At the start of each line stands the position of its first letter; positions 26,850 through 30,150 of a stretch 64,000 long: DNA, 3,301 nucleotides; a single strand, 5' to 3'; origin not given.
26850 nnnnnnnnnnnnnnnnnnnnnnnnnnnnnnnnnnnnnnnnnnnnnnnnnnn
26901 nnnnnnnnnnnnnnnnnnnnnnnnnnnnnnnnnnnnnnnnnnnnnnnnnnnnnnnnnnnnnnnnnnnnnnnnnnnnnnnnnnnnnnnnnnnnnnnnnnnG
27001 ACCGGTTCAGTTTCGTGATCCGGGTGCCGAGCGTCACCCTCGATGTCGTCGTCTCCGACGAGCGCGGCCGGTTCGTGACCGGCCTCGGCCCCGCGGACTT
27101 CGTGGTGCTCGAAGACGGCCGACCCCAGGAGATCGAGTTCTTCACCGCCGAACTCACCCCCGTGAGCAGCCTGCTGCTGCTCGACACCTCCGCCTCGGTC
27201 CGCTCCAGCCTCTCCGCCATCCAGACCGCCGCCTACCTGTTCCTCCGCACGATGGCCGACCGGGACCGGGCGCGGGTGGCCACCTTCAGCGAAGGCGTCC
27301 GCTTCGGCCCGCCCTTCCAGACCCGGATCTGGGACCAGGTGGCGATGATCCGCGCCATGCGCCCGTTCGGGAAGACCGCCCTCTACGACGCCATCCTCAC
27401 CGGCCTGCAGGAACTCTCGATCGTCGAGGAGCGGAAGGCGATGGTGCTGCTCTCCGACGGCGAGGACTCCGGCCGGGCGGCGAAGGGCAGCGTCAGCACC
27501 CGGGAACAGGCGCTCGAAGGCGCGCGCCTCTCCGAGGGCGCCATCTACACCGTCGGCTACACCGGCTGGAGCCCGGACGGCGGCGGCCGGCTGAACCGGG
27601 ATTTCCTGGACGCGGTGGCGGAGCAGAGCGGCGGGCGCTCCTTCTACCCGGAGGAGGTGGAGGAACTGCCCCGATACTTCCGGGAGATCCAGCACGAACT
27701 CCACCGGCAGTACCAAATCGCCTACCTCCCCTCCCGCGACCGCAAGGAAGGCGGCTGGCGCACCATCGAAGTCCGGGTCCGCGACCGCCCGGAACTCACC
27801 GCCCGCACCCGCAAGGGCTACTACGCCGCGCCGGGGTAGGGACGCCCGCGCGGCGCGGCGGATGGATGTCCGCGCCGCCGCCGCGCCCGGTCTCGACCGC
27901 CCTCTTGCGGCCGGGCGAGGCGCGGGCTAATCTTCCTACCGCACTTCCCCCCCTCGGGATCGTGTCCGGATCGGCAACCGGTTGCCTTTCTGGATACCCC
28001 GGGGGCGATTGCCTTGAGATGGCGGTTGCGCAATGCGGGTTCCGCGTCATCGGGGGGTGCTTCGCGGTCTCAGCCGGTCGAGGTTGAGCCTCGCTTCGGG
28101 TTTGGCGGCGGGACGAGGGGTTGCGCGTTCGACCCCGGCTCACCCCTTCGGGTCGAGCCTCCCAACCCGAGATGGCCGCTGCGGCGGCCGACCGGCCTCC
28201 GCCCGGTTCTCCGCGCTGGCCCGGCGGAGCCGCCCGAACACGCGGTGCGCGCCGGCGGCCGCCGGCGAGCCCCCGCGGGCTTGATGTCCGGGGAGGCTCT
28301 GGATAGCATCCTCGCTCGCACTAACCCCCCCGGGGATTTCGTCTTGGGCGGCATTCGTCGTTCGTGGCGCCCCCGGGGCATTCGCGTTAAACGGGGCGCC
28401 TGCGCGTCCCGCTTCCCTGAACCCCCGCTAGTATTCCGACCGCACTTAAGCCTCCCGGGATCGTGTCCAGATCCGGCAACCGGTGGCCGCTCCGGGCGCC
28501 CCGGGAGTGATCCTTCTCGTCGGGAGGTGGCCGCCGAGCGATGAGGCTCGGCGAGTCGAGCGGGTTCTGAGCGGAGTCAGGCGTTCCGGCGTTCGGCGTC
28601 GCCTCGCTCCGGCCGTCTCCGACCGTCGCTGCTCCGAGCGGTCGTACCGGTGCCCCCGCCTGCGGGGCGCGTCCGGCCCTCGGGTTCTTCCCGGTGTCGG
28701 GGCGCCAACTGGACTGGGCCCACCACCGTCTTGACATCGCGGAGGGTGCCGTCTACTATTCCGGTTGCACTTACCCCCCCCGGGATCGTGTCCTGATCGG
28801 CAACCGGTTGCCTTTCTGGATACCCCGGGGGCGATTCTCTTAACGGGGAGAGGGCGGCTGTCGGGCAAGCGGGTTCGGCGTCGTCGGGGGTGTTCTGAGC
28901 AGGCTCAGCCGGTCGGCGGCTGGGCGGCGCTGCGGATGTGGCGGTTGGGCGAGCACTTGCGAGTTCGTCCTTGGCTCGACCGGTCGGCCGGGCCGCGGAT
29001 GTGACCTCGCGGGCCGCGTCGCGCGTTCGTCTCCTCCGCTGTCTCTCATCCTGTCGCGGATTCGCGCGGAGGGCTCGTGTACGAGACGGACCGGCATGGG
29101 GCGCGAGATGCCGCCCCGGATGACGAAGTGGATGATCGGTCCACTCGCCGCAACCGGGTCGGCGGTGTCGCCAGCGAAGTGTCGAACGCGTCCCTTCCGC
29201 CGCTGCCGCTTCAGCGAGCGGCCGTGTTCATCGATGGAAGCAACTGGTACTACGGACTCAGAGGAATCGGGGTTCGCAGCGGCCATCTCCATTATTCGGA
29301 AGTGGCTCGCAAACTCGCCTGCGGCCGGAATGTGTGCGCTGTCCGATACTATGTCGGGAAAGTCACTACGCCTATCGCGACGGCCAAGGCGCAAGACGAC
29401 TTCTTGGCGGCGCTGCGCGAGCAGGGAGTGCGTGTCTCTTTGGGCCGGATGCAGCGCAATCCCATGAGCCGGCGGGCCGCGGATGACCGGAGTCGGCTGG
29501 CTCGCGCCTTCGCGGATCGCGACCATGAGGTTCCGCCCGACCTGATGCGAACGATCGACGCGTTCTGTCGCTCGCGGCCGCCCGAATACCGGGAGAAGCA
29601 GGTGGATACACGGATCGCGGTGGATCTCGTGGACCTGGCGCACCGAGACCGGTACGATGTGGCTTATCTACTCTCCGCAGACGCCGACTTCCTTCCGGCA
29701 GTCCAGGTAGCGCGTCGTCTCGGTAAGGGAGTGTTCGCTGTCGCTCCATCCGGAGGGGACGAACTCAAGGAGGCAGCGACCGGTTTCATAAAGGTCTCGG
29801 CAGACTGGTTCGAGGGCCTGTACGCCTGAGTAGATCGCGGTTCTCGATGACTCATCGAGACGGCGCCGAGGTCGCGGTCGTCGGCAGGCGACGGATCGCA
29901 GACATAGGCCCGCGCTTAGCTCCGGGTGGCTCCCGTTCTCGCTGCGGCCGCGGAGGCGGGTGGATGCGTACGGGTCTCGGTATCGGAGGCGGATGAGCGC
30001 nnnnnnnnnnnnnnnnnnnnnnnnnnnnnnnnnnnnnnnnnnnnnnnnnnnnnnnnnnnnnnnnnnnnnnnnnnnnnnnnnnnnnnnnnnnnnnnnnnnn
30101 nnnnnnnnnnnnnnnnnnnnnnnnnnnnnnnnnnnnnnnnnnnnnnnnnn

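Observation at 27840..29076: Tandem array of at least three diverged ~150-nt promoter-bearing structured elements in a 1.2-kb non-coding gap: candidate novel sRNA family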

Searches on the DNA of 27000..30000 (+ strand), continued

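Call 67: search_with_rna_model(model_id=R1, sources=[window, L003, L007, L010, L011, L012, L014, L016, L018, L020, L022, L023, L024, L025, L026, L027, L028, L029, L030, L031, L032, L033, L034, L035, L036, L037, L038, L039, L040, L041, L042, L043, L044, L045, L046, L047, L048, L049, L050, L051, L052, L053, L054, L055, L056, L057, L058, L059, L060, L061, L062, L063, L064, L065, L066, L067, L068, L069, L070, L071, L072, L073, L074, L075, L076, L077, L078, L079, L080, L081, L082, L083, L084, L085, L086, L087, L088, L089, L090, L091, L092, L093, L094, L095, L096, L097, L098, L099, L100, L101], max_evalue=0.1, make_alignment=true)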
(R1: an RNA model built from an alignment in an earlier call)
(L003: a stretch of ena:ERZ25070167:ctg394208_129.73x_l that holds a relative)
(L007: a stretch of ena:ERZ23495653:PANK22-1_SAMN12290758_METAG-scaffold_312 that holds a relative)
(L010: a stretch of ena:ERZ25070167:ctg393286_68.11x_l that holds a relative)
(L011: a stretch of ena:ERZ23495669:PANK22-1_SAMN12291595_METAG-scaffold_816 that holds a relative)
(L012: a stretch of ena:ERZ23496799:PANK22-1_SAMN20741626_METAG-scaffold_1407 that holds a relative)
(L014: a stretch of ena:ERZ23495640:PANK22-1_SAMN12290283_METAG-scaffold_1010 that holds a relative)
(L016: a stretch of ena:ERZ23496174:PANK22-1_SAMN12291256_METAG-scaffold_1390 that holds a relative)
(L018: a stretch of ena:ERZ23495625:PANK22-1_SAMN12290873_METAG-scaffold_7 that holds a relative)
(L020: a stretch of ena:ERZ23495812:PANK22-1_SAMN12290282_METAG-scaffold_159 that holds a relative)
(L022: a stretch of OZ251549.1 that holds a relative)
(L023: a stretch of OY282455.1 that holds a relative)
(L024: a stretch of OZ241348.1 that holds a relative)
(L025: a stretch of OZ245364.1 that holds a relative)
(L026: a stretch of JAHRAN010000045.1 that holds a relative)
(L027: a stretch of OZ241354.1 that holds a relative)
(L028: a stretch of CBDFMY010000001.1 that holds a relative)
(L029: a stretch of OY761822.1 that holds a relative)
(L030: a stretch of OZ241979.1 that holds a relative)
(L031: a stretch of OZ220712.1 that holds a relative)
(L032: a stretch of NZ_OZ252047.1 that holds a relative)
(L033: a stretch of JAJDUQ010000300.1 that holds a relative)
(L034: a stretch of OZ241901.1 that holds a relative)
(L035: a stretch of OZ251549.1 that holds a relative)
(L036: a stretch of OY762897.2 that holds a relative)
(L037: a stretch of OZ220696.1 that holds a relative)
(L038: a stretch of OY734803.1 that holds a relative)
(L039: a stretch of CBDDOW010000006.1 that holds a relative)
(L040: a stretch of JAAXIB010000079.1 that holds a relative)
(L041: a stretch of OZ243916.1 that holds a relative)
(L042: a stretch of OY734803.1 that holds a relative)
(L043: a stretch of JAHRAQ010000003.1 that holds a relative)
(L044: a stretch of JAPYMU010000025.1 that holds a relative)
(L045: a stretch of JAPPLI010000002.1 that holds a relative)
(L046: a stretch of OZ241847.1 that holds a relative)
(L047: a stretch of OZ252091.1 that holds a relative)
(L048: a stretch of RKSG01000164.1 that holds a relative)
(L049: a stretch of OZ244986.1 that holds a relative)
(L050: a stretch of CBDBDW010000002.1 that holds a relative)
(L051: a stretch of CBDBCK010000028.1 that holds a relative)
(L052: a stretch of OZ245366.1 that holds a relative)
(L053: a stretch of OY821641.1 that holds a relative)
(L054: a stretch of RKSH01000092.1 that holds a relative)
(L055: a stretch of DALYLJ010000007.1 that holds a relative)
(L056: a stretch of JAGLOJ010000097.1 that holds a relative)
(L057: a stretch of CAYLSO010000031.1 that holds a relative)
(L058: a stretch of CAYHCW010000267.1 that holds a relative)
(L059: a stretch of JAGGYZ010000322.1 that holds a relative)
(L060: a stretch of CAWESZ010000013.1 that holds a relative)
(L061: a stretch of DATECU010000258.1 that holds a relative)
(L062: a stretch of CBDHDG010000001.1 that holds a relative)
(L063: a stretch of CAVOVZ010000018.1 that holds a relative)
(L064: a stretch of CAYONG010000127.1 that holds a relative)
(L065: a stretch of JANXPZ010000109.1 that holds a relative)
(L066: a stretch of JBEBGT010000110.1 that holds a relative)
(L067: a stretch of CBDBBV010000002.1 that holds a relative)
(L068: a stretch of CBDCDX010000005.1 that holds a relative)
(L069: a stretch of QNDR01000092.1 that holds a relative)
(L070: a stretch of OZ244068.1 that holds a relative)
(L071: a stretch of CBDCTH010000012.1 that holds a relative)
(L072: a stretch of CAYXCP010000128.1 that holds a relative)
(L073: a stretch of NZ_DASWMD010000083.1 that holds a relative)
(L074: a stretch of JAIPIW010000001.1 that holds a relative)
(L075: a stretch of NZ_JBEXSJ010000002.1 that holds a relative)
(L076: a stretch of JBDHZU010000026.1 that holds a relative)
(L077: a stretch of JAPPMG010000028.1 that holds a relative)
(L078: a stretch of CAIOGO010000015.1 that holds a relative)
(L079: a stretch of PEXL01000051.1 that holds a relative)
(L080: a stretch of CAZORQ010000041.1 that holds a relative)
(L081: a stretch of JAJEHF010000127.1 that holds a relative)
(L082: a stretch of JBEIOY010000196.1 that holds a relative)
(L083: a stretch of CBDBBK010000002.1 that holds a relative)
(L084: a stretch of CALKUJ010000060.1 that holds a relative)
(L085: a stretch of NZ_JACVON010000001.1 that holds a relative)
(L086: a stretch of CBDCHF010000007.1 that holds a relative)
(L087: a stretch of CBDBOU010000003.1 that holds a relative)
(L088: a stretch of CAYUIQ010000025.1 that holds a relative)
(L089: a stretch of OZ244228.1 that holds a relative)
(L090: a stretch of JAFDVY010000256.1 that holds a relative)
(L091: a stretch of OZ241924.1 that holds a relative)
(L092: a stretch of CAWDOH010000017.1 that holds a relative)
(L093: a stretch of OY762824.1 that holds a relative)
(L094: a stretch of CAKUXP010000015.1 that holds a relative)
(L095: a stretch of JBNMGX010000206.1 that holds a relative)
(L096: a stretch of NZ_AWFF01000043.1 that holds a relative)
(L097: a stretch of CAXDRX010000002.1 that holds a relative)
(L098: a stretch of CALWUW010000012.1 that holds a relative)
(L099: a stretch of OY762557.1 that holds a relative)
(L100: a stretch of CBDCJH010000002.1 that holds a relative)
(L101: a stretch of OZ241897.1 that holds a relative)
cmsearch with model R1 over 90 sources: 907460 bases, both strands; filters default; matches with E-value up to 0.1: 77.
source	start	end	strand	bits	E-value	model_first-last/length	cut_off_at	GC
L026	1818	1871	+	75.4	6.5e-15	1-54/54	no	0.7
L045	4921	4974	+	71.8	4.7e-14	1-54/54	no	0.57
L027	4885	4938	+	71.6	5.3e-14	1-54/54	no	0.69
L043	4934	4987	+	71.4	6e-14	1-54/54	no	0.59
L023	4943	4996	+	71.2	6.8e-14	1-54/54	no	0.67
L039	4934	4987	+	70.1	1.2e-13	1-54/54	no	0.65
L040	4934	4987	+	70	1.3e-13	1-54/54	no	0.67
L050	4919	4973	+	69.5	1.7e-13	1-54/54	no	0.56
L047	4921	4974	+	67.7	4.6e-13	1-54/54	no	0.65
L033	1871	1924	+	67.3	5.8e-13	1-54/54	no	0.65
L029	4941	4994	+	66.3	9.9e-13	1-54/54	no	0.65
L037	4911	4966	+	66.1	1.1e-12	1-54/54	no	0.61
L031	4938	4990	+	65.2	1.8e-12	1-54/54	no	0.64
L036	4942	4994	+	65.2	1.8e-12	1-54/54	no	0.64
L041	4930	4982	+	65.2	1.8e-12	1-54/54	no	0.64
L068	4930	4982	+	65.2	1.8e-12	1-54/54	no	0.64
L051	4930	4980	+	64.4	3e-12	1-54/54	no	0.57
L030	4928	4981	+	64.2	3.3e-12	1-54/54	no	0.63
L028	4919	4972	+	63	6.4e-12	1-54/54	no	0.63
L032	4920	4973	+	63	6.4e-12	1-54/54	no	0.63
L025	4909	4962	+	62.7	7.6e-12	1-54/54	no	0.63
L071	4918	4971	+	62.2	9.8e-12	1-54/54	no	0.65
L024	4918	4972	+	61.5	1.4e-11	1-54/54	no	0.65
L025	4808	4861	+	61.2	1.7e-11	1-54/54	no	0.65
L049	4933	4986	+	60.4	2.7e-11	1-54/54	no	0.69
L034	4927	4979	+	60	3.4e-11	1-54/54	no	0.66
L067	4927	4981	+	59.1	5.6e-11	1-54/54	no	0.56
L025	4571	4624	+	57.9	1.1e-10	1-54/54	no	0.65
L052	4946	4997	+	57.5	1.4e-10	1-54/54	no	0.54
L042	4941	4992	+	55.5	4.1e-10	1-54/54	no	0.63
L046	4912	4972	+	54.5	7.2e-10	1-54/54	no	0.57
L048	4767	4822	+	53.9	1e-09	1-54/54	no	0.62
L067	4568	4622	+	51.2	4.4e-09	1-54/54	no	0.56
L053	5823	5875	+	50.7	5.9e-09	1-54/54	no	0.7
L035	4541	4615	+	50.5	6.6e-09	1-54/54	no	0.71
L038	4858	4911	+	49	1.5e-08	1-54/54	no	0.72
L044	2664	2738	+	46.6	5.8e-08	1-54/54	no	0.59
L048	4649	4704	+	46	8.1e-08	1-54/54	no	0.62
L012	608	678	+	45.1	1.3e-07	1-54/54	no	0.66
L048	4531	4586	+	43.2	3.8e-07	1-54/54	no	0.61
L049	5812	5863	+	41.9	7.7e-07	1-54/54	no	0.73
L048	4413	4467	+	39.2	3.6e-06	1-54/54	no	0.6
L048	4293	4348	+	38.6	4.8e-06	1-54/54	no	0.62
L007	2532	2600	+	37.7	8.1e-06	1-54/54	no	0.7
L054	1666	1737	+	37.4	9.7e-06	1-54/54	no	0.61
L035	4384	4459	+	35.5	2.7e-05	1-54/54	no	0.74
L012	826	899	+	35.5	2.8e-05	1-54/54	no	0.66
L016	1400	1469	+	35.3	3e-05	1-54/54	no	0.69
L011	5691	5764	+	34.5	4.7e-05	1-54/54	no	0.66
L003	9241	9310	+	34.4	5e-05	1-54/54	no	0.7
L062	4933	4987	+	32.1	0.00018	1-54/54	no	0.65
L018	5233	5320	+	30.7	0.0004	1-54/54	no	0.66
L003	9690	9763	+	30.3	0.00048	1-54/54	no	0.64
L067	4723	4775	+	30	0.00057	1-54/54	no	0.53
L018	4460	4528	+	28.9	0.0011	12-47/54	no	0.74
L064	4919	4970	+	28.6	0.0013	1-54/54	no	0.67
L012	195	269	+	28.6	0.0013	1-54/54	no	0.71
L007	2771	2844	+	28.2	0.0016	1-54/54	no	0.66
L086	4588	4630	+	28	0.0018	1-54/54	no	0.51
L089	4588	4630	+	28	0.0018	1-54/54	no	0.51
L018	4294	4347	+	26.8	0.0034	1-54/54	no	0.69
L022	4199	4268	+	25.9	0.0056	12-48/54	no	0.7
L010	5253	5326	+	24.9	0.01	1-54/54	no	0.7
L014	5709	5782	+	24.6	0.011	1-54/54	no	0.7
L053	4932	4983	+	24.5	0.012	1-54/54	no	0.67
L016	1851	1924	+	24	0.016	1-54/54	no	0.69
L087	4589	4631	+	23.8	0.018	1-54/54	no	0.51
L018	4849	4936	+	23.6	0.02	1-54/54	no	0.65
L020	3156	3241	+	23.4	0.023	1-54/54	no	0.69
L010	5691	5764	+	22.9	0.03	1-54/54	no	0.68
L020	2421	2504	+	21.7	0.058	1-54/54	no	0.74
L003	9366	9439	+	21.5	0.067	1-54/54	no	0.69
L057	4485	4535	+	21.4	0.069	1-54/54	no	0.71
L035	4694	4765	+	20.8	0.099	1-54/54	no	0.76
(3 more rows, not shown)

Alignment A8: 77 matches aligned to the model, 100 columns, each read 5' to 3' on its own strand. Consensus structure (alignment columns), stored with it:
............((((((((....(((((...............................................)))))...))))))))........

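Call 77: search_with_rna_model(model_id=R1, source=window, filters=off, max_evalue=10, show_alignments=4)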
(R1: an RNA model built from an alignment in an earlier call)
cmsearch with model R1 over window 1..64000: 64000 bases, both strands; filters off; matches with E-value up to 10: 15.
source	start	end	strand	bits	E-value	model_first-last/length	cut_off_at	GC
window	28317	28385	+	32.2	1.2e-05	1-54/54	no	0.7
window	28766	28831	+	23.5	0.0015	1-54/54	no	0.65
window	28451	28515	+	19.3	0.016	11-54/54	no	0.72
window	27951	28005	+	17.1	0.052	12-46/54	no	0.67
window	30119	30148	-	10.8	1.8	15-43/54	no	0.83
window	63503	63518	-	10.1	2.6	23-38/54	no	0.75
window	10201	10254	+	9.2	4.4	14-44/54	no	0.8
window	62610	62630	+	9.1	4.6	19-39/54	no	0.95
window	28777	28831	-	9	4.9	12-46/54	no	0.67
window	28262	28291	-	8.7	5.6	15-43/54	no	0.8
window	11670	11694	+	8.6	5.9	16-42/54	no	0.8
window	60034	60058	+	8.3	7.3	17-41/54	no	0.68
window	38822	38839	-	7.8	9.3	22-38/54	no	0.78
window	38962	38996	-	7.8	9.5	17-41/54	no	0.77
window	3337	3357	-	7.7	9.9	19-39/54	no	0.76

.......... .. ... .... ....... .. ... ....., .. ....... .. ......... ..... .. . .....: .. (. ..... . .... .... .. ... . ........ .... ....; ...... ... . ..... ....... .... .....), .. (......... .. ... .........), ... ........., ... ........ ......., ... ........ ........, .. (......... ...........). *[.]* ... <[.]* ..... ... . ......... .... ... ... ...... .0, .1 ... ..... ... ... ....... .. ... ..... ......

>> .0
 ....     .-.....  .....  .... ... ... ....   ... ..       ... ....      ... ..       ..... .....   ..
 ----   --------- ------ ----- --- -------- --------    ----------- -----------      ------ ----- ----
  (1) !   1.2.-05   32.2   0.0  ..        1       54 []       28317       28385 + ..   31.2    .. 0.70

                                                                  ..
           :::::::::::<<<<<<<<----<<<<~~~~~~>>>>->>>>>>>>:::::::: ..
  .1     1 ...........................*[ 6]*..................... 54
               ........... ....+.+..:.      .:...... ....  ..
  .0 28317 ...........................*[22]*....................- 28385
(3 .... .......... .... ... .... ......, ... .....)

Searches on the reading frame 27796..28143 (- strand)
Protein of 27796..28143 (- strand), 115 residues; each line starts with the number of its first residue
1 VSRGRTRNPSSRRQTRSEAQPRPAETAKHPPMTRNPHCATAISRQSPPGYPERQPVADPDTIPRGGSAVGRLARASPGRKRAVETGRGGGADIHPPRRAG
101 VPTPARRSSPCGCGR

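Call 81: search_protein_families(library=pfam, proteins=[window:27796-28143:-], max_evalue=0.1)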
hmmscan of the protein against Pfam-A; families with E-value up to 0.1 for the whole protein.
window:27796-28143:- (115 aa): 0 families
